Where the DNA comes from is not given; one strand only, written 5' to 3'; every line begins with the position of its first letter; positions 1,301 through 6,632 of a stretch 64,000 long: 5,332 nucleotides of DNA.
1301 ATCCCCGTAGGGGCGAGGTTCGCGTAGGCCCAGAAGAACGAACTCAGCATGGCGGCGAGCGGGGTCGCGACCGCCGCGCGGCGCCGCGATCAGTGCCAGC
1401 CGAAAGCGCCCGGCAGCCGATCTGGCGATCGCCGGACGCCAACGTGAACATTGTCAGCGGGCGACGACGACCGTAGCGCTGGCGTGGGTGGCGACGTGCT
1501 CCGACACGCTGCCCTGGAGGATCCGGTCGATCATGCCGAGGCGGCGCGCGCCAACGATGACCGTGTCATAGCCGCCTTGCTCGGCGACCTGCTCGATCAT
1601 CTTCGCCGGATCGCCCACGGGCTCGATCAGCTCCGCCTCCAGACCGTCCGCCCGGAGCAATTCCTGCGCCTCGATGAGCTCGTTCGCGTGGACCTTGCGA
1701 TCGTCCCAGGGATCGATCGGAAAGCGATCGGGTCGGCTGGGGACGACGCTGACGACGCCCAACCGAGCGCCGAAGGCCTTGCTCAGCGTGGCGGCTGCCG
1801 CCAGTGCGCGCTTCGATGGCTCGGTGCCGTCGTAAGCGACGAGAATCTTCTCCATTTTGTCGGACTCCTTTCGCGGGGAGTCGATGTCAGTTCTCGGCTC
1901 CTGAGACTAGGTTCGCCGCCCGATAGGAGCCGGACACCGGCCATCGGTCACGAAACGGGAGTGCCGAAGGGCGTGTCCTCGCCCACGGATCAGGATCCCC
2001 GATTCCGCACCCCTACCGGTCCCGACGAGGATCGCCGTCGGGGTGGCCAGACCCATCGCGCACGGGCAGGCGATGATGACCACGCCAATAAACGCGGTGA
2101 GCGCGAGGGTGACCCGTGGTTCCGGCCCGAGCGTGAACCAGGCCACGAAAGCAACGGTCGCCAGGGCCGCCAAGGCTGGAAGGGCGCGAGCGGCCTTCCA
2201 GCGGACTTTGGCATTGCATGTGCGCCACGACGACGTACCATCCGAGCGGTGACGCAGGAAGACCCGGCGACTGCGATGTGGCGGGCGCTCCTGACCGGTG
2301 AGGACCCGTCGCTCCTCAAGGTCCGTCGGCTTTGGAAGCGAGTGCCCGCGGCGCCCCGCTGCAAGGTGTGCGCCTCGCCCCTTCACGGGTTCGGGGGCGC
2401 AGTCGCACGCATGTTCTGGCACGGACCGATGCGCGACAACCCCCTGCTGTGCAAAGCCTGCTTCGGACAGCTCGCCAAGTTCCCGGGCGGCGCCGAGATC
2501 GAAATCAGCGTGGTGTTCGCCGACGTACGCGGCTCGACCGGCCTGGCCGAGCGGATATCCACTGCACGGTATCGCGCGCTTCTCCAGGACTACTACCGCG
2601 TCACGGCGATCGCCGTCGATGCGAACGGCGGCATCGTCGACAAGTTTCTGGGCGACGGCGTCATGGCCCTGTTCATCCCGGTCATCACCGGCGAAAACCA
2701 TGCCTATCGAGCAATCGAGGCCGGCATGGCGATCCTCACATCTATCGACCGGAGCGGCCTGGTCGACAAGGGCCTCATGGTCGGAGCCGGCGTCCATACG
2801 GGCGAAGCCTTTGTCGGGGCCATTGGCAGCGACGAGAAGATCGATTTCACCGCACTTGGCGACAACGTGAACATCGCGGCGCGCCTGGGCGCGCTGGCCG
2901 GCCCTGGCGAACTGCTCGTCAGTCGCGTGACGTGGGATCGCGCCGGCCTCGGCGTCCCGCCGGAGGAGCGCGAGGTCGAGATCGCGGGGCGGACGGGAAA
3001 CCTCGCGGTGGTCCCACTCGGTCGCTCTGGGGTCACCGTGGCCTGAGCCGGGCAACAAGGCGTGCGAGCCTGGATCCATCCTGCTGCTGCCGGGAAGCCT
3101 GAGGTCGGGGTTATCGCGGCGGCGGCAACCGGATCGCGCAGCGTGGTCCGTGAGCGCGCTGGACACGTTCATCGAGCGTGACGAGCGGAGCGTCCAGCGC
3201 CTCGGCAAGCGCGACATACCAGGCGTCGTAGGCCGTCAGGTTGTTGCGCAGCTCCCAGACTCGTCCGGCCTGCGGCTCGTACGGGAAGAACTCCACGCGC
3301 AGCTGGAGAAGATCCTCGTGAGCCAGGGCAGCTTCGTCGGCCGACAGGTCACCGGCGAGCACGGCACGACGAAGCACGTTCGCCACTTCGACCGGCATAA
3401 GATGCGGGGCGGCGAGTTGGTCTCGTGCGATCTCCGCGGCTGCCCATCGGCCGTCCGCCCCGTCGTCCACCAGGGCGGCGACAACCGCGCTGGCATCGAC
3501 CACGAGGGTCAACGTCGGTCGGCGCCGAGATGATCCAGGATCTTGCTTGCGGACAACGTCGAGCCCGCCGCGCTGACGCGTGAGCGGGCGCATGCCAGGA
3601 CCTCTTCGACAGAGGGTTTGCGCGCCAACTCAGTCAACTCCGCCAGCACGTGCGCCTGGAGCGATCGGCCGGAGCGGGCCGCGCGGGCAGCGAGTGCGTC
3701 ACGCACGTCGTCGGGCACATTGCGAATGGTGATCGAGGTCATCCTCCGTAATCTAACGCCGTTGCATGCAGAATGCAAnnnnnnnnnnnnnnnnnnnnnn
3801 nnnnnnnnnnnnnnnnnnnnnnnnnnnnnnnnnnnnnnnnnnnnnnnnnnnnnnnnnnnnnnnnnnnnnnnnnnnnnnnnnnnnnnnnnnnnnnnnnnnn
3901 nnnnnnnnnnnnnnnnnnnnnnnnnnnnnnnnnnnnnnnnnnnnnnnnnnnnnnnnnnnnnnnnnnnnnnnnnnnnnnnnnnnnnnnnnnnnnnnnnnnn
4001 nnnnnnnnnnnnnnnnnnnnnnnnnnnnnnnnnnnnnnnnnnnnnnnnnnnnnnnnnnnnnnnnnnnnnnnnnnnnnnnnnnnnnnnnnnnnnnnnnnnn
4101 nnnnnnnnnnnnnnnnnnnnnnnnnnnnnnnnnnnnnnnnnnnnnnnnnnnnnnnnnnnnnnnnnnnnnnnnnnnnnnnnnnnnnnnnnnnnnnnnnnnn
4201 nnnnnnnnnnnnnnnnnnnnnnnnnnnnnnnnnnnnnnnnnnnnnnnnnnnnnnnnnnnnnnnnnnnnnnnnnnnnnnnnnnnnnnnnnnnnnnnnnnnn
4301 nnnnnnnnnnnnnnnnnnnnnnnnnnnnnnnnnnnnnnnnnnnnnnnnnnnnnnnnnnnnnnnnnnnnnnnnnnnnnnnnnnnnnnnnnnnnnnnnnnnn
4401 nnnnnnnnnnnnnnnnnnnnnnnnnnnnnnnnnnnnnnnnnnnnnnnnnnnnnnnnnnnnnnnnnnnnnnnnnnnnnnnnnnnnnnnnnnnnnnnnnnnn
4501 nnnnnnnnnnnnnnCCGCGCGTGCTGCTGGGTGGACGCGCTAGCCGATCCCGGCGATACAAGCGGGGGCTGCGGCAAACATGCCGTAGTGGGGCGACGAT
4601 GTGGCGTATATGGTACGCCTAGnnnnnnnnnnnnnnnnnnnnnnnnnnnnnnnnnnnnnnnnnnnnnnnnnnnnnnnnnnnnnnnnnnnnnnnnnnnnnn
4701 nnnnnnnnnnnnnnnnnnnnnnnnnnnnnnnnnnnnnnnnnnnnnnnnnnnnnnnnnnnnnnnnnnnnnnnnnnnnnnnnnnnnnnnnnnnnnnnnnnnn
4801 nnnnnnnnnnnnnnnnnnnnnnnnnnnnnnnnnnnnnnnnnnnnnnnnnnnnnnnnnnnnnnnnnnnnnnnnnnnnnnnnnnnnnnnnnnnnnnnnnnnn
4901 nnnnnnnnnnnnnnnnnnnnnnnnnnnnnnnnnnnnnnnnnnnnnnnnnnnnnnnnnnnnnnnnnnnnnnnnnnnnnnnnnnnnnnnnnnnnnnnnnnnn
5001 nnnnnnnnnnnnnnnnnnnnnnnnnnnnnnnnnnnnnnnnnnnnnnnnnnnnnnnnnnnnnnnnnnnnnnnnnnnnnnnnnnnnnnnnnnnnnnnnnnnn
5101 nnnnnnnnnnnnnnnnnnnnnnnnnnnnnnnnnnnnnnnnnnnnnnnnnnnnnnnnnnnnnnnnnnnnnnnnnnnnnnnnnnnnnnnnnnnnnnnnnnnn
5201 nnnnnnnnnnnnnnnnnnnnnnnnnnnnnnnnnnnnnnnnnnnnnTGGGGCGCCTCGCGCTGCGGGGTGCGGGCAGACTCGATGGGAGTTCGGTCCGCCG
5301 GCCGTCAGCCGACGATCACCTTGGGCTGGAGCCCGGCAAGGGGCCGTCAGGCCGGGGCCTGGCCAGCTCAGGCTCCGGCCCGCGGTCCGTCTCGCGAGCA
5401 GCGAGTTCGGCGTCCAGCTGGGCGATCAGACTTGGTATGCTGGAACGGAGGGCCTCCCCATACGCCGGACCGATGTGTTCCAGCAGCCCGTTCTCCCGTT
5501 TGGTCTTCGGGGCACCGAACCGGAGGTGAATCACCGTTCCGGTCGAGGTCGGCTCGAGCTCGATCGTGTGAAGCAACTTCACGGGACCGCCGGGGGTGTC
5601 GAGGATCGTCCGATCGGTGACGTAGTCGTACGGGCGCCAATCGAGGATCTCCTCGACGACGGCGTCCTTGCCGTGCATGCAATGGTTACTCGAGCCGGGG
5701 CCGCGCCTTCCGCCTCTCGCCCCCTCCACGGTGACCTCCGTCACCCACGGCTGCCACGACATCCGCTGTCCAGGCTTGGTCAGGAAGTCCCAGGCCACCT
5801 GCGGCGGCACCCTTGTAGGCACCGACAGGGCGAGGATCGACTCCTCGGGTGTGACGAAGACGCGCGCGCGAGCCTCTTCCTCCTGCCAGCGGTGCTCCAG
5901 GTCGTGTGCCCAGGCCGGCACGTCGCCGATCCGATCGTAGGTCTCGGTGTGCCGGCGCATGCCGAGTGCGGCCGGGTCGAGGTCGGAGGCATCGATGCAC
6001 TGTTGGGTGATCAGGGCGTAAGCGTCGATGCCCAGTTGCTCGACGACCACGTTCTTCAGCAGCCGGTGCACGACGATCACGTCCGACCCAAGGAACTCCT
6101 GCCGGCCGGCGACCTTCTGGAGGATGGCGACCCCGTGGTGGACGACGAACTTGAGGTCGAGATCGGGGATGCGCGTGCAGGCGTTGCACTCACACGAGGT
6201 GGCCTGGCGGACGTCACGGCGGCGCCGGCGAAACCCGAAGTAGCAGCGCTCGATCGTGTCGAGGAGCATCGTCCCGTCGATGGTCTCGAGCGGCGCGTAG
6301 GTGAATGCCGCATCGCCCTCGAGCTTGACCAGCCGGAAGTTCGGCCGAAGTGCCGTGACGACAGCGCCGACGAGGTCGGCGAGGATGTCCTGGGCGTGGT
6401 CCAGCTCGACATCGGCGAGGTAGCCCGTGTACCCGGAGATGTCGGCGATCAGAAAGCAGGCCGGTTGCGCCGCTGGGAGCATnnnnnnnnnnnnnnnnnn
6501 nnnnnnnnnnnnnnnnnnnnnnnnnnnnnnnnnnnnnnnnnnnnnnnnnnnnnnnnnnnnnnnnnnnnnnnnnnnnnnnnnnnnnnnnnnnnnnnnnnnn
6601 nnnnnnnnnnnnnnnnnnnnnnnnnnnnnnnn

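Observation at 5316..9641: cNMP-gated two-component system whose response regulator output is a cysteine-less TrxR-like flavoenzyme, co-oriented with a DUF2652-START protein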

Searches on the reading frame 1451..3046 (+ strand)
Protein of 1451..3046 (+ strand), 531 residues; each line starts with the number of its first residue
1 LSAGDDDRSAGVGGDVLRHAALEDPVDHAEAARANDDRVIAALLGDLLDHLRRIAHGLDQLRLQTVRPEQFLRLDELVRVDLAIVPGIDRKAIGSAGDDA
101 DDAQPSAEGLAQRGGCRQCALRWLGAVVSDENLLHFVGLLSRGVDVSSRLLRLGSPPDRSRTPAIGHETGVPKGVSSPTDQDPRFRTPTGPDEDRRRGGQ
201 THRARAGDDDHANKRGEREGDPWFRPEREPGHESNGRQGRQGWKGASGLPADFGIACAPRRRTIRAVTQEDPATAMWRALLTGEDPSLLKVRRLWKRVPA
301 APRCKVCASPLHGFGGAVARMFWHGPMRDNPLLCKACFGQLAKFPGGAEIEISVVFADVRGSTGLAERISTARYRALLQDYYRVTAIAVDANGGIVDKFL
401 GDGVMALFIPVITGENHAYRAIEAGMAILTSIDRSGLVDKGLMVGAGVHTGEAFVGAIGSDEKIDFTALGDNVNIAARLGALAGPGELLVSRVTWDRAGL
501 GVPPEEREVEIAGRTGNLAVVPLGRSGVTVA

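Call 9: search_protein_families(library=pfam, proteins=[window:1451-3046:+], max_evalue=0.001)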
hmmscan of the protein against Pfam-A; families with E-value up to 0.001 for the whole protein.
window:1451-3046:+ (531 aa): 1 family
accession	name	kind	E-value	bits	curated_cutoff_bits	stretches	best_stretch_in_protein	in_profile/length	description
PF00211.25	Guanylate_cyc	-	2.1e-13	50.7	21.9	1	351-496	8-153/183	Adenylate and Guanylate cyclase catalytic domain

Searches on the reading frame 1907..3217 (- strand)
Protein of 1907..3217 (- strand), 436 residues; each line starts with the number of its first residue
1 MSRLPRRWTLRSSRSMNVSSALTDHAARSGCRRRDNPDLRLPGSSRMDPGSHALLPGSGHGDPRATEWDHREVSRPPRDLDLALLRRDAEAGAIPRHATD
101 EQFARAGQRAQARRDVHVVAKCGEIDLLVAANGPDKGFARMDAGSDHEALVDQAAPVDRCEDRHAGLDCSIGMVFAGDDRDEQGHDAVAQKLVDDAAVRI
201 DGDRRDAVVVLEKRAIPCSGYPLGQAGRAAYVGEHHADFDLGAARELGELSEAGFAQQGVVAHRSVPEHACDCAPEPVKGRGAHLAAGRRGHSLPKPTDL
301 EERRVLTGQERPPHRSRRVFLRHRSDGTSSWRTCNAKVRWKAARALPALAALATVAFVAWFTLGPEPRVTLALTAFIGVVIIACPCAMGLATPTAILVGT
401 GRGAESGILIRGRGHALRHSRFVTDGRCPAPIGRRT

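Call 9: search_protein_families(library=pfam, proteins=[window:1907-3217:-], max_evalue=0.001)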
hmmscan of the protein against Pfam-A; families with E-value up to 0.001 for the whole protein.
window:1907-3217:- (436 aa): 1 family
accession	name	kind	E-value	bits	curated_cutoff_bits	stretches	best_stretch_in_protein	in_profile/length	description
PF00122.25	E1-E2_ATPase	-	1.6e-08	34.7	28.1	1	345-405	122-180/181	E1-E2 ATPase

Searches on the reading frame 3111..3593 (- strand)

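Call 9: search_protein_families(library=pfam, proteins=[window:3111-3593:-], max_evalue=0.001)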
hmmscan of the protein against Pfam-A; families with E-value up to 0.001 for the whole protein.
window:3111-3593:- (160 aa): 1 family
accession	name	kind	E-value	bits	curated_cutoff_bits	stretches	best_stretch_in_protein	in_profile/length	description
PF01850.27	PIN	-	7.1e-13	49.7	23.6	1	31-147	2-117/120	PIN domain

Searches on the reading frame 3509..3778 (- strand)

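Call 87: search_protein_families(library=pfam, proteins=[window:3509-3778:-], max_evalue=0.001)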
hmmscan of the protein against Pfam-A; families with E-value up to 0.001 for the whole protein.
window:3509-3778:- (89 aa): 1 family
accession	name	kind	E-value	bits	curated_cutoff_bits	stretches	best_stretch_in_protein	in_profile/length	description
PF22513.2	FitA-like_RHH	-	1.5e-12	47.7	27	1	15-51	2-38/39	Antitoxin FitA-like, ribbon-helix-helix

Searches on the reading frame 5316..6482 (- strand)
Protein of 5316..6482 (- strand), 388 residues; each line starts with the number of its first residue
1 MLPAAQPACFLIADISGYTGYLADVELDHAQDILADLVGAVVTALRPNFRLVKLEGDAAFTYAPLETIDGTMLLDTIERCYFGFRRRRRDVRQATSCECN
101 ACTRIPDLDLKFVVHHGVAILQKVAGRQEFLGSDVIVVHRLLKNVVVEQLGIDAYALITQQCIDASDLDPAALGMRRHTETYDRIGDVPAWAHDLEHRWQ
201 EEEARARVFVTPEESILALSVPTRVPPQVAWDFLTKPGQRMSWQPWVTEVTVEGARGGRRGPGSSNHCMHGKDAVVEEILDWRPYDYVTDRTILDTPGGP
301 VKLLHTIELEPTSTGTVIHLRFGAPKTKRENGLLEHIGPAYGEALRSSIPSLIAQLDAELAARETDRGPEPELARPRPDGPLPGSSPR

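Call 6: search_protein_families(library=pfam, proteins=[window:5316-6482:-], max_evalue=0.01)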
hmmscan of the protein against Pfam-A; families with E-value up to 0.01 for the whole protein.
window:5316-6482:- (388 aa): 2 families
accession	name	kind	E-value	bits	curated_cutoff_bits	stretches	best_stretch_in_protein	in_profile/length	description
PF10851.13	DUF2652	-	2.6e-28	98.8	22.1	1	35-147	2-114/118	Protein of unknown function (DUF2652)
PF10604.15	Polyketide_cyc2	-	1.8e-11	44.9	27.4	1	220-323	7-109/142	Polyketide cyclase / dehydrase and lipid transport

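Call 7: search_protein_families(library=ncbifam, proteins=[window:5316-6482:-], max_evalue=0.01)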
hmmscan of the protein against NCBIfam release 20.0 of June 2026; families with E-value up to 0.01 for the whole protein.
window:5316-6482:- (388 aa): 0 families

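Call 46: find_homologous_proteins(query=window:5316-6482:-, max_evalue=0.00001)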
Query window:5316-6482:- (388 aa): 4109 proteins with E <= 0.00001 among 8000 candidates; the best 120 are listed.
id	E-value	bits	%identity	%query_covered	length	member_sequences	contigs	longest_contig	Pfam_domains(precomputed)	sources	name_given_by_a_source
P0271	4.9e-264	893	100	100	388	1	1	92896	PF10851.14,PF10604.16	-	-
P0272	3.7e-245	831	93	100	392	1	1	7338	PF10851.14,PF10604.16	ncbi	-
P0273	3.1e-243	825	93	99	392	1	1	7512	PF10851.14,PF10604.16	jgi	jgi:uncharacterized protein YndB with AHSA1/START domain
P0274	1.2e-237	806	90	100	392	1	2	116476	PF10851.14,PF10604.16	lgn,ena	-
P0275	9.3e-233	790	88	100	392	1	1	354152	PF10851.14,PF10604.16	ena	-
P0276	4.4e-232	788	87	100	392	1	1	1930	PF10851.14,PF10604.16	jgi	jgi:uncharacterized protein YndB with AHSA1/START domain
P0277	1.8e-231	786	88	100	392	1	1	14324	PF10851.14,PF10604.16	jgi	jgi:uncharacterized protein YndB with AHSA1/START domain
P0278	2.5e-231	785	86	100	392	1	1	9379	PF10851.14,PF10604.16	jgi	-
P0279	3.0e-231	785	86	100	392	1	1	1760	PF10851.14,PF10604.16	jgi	jgi:uncharacterized protein YndB with AHSA1/START domain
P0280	1.4e-230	783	87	100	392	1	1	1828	PF10851.14,PF10604.16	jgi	jgi:uncharacterized protein YndB with AHSA1/START domain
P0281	1.7e-229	779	86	100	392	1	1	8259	PF10851.14,PF10604.16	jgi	jgi:uncharacterized protein YndB with AHSA1/START domain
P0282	5.0e-228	775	86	100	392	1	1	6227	PF10851.14,PF10604.16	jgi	-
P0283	1.1e-227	773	86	100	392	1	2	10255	PF10851.14,PF10604.16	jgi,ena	-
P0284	1.3e-227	773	85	100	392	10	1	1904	PF10851.14,PF10604.16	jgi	jgi:hypothetical protein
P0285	1.5e-227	773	86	100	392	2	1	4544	PF10851.14,PF10604.16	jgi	-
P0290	1.9e-226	769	85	100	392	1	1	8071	PF10851.14,PF10604.16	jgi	jgi:uncharacterized protein YndB with AHSA1/START domain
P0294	1.1e-225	767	85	100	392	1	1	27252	PF10851.14,PF10604.16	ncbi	-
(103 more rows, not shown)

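Call 47: find_encoding_contigs(protein=P0294, flank=8000, max_places=3)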
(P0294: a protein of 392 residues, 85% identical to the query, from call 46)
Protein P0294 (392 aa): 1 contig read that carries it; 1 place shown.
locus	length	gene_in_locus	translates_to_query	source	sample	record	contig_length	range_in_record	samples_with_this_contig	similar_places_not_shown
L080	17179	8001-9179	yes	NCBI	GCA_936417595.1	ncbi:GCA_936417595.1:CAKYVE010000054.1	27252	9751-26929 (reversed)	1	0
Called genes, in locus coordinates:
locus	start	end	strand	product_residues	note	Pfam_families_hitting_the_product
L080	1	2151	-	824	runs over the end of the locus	?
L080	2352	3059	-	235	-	PF00571:CBS, PF04972:BON (weak)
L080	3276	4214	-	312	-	-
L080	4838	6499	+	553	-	PF00072:Response_reg, PF01266:DAO (faint), PF01946:Thi4 (faint), PF03486:HI0933_like (faint), PF07992:Pyr_redox_2, PF12831:FAD_oxidored (weak), PF13738:Pyr_redox_3, PF00070:Pyr_redox (weak)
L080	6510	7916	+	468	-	PF00027:cNMP_binding, PF02518:HATPase_c, PF14501:HATPase_c_5 (weak)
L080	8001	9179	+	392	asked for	PF10851:DUF2652, PF10604:Polyketide_cyc2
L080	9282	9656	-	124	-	PF07366:SnoaL, PF12680:SnoaL_2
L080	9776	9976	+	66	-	-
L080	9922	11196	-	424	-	-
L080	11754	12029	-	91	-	-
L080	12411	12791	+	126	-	PF00903:Glyoxalase, PF22677:Ble-like_N (weak)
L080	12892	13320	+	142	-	PF10604:Polyketide_cyc2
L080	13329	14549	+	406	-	PF01266:DAO (weak), PF01494:FAD_binding_3 (weak), PF07992:Pyr_redox_2, PF13450:NAD_binding_8 (faint), PF13738:Pyr_redox_3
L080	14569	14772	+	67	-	-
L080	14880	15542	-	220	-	PF14333:DUF4389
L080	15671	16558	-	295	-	PF00583:Acetyltransf_1, PF13508:Acetyltransf_7 (weak), PF08445:FR47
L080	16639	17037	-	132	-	-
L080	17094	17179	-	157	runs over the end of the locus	PF04075:F420H2_quin_red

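Call 48: find_encoding_contigs(protein=P0290, flank=8000, max_places=3)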
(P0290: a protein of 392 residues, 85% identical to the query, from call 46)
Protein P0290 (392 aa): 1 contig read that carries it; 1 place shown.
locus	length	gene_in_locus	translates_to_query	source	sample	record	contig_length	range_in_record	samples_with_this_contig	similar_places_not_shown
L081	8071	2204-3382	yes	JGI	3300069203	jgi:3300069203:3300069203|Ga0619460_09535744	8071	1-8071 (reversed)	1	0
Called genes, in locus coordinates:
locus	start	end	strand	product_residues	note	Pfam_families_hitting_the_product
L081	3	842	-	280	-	?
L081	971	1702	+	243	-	PF00561:Abhydrolase_1, PF12697:Abhydrolase_6, PF12146:Hydrolase_4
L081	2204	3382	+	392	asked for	PF10851:DUF2652, PF10604:Polyketide_cyc2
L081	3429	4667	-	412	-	PF00211:Guanylate_cyc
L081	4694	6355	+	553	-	PF00072:Response_reg, PF01266:DAO (faint), PF01946:Thi4 (faint), PF03486:HI0933_like (faint), PF07992:Pyr_redox_2, PF12831:FAD_oxidored (weak), PF13738:Pyr_redox_3, PF00070:Pyr_redox (weak)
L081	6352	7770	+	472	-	PF00027:cNMP_binding, PF02518:HATPase_c, PF14501:HATPase_c_5 (faint)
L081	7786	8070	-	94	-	?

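Call 49: search_solved_structures(query=window:5316-6482:-, max_evalue=10, show_alignments=3)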
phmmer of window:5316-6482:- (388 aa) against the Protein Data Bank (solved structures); distinct sequences matched with E-value up to 10: 1.
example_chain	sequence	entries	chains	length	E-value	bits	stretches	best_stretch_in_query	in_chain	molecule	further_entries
7nhn_T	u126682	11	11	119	2.4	10.1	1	65-119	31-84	50S ribosomal protein L20 | Large ribosomal subunit protein bL20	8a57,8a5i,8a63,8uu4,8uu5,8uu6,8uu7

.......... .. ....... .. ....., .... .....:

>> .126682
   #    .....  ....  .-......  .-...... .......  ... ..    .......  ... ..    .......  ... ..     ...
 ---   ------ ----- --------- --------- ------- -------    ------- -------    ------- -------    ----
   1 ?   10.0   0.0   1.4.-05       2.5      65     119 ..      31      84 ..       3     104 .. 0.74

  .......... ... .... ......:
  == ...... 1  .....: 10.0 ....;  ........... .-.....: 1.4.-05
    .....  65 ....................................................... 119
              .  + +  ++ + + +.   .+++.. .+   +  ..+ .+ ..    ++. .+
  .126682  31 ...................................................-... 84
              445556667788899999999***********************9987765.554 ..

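Call 71: predict_structure(alignment_id=A3)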
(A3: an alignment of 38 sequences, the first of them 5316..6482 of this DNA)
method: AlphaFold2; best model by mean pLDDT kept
length: 388 residues; sequences in the alignment: 38
mean_pLDDT: 51.2   pTM: 0.39
mean pLDDT of the five models: 51.2, 50.8, 49.8, 46.0, 44.2
residues with pLDDT >= 90: 0; 70-90: 44; 50-70: 138; < 50: 206
segments of 3 or more residues with pLDDT < 50: 1-5, 15-23, 53-59, 74-76, 78-97, 105-110, 123-127, 130-175, 179-189, 191-207, 245-287, 367-377, 379-388
pLDDT, mean of each block of 10 residues (from residue 1): 48 46 50 55 52 48 54 49 44 45 49 51 50 42 34 36 46 48 41 45 47 74 74 59 46 37 33 32 44 53 65 74 64 63 73 83 58 42 38
secondary structure, 60 per line:
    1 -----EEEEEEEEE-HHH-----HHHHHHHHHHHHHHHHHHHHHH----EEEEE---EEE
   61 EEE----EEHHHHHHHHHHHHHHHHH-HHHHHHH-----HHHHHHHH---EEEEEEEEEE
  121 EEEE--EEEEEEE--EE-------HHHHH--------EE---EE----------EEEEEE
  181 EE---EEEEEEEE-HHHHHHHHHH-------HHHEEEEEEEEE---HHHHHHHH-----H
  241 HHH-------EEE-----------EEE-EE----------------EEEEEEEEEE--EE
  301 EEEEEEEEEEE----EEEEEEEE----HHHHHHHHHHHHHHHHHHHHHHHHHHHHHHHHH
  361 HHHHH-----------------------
elements in order: E6-14 H24-45 E50-54 E58-63 H70-86 H88-94 H100-107 E111-124 E127-133 H145-149 E175-182 E186-193 H195-204 E215-223 H227-234 H240-243 E251-253 E265-267 E287-296 E299-311 E316-323 H328-365
